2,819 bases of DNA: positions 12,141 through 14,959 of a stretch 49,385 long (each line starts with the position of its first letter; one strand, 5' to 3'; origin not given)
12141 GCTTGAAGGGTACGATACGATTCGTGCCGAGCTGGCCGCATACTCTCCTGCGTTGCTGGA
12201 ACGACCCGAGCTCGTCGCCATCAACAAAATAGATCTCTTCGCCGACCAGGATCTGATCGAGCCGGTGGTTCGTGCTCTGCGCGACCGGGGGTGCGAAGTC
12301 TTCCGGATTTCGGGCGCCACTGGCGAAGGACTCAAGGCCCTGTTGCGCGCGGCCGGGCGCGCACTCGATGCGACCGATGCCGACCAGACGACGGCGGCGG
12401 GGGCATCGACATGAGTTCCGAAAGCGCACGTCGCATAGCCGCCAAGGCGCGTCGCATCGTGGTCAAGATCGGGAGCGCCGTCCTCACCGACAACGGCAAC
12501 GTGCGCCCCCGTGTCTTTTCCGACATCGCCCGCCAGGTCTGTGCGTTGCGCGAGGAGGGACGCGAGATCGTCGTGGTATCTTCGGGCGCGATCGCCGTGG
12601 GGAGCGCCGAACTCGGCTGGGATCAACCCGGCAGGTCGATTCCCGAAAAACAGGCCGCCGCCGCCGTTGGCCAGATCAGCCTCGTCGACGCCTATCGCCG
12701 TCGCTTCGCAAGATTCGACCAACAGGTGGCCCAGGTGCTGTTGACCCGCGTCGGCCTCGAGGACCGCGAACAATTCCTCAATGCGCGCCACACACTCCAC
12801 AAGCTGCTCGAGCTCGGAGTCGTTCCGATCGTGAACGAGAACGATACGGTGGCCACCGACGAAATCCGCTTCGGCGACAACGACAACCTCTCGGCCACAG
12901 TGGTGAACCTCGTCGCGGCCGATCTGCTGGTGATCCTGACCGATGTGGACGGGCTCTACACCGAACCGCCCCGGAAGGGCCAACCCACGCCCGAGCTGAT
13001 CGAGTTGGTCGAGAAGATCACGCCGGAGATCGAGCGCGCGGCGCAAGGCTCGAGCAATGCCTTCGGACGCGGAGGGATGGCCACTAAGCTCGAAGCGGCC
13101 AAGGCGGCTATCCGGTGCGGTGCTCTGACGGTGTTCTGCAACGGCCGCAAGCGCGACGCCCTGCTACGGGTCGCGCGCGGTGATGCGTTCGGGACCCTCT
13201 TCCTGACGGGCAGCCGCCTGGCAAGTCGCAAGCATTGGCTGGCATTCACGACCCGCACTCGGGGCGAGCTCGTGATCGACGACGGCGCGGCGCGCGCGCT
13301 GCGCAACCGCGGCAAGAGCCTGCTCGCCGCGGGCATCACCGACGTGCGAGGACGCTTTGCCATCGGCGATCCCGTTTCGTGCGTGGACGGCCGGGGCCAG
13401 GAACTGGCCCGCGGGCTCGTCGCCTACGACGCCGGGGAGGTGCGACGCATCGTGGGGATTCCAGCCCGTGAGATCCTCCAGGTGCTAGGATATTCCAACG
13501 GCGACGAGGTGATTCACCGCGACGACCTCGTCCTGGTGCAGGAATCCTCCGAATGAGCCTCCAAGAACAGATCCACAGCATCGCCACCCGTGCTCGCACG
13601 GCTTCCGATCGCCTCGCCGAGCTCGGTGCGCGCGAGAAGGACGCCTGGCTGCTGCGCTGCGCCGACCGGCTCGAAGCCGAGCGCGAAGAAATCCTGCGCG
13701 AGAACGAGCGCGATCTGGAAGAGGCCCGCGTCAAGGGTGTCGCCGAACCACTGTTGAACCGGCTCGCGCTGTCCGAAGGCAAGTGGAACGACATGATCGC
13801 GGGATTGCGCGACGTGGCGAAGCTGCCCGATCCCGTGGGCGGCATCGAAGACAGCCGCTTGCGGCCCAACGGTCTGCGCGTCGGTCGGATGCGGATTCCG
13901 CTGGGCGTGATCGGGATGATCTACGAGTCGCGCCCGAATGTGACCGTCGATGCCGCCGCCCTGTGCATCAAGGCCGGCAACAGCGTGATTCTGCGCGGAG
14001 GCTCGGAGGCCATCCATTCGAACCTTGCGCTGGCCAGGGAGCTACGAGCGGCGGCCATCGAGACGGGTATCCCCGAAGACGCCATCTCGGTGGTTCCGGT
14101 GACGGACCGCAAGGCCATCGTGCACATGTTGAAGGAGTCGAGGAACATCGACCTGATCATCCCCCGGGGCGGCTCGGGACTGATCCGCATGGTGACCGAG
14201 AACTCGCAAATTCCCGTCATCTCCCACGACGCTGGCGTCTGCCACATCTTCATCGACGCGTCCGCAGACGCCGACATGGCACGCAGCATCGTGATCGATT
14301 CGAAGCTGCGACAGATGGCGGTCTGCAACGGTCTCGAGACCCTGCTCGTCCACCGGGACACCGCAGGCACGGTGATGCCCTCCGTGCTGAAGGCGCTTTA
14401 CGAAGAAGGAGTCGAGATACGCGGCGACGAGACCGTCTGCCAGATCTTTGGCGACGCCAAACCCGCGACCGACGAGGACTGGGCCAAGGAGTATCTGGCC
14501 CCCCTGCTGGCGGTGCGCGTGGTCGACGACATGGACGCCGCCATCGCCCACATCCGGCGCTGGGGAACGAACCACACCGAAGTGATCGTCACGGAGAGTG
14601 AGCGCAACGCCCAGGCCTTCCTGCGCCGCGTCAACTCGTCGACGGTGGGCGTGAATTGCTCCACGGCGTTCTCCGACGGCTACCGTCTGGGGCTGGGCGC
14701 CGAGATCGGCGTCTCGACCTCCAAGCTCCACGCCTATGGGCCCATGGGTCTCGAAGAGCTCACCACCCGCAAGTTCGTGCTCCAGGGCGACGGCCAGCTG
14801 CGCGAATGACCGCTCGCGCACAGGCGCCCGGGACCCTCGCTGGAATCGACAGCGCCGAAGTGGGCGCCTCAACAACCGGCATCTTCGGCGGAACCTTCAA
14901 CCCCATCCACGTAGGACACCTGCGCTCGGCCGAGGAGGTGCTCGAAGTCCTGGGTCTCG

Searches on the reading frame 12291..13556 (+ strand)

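Call 62: search_protein_families(library=pfam, proteins=[window:12291-13556:+], max_evalue=0.00001)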
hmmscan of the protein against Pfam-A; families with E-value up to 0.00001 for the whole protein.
window:12291-13556:+ (421 aa): 2 families
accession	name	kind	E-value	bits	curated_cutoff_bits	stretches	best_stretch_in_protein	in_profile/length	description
PF00696.33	AA_kinase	-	5.7e-41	141.2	24.9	1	55-282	2-231/234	Amino acid kinase family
PF01472.26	PUA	-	1.9e-19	69.8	24.8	1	325-399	1-74/74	PUA domain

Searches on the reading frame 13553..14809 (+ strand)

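Call 62: search_protein_families(library=pfam, proteins=[window:13553-14809:+], max_evalue=0.00001)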
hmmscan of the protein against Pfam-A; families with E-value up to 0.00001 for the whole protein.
window:13553-14809:+ (418 aa): 1 family
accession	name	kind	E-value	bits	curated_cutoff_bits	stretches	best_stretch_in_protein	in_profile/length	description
PF00171.27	Aldedh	-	1.8e-21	76.7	23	1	4-282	28-293/461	Aldehyde dehydrogenase family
